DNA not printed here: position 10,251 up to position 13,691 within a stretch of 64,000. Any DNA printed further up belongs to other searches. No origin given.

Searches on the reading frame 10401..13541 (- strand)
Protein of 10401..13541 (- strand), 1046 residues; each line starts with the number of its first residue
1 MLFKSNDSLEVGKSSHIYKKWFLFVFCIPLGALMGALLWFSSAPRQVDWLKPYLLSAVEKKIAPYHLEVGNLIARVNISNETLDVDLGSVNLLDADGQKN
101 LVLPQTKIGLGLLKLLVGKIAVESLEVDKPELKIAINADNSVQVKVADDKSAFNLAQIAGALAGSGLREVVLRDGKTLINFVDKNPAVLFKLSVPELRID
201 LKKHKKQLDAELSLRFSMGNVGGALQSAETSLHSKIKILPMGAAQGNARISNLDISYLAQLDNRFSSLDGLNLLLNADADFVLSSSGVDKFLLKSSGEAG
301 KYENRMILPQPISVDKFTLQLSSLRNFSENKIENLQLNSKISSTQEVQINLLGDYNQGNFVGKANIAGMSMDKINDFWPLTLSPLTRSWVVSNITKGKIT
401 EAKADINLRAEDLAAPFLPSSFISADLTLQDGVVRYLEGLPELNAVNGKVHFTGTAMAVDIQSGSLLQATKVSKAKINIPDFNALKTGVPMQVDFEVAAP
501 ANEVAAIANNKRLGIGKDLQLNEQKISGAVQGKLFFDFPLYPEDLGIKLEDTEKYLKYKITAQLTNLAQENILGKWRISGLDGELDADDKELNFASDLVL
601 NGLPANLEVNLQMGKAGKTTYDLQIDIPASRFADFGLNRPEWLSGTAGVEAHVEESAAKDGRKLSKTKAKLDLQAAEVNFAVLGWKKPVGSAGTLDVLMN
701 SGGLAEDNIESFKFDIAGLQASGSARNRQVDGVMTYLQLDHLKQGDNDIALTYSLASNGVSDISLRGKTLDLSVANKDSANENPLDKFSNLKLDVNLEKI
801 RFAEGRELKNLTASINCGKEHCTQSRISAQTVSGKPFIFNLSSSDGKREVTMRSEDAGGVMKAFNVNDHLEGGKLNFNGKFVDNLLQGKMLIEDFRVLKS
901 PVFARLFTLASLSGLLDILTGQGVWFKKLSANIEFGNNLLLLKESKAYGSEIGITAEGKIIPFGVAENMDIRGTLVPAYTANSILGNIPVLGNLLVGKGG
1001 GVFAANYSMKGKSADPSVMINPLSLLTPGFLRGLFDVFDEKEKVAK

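Call 81: search_protein_families(library=pfam, proteins=[window:10401-13541:-], max_evalue=0.00001)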
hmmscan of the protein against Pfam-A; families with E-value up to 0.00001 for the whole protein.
window:10401-13541:- (1046 aa): 1 family
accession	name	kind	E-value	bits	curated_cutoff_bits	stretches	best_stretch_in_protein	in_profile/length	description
PF13116.12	YhdP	-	3.6e-25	88.5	46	1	308-682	421-782/1224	YhdP protein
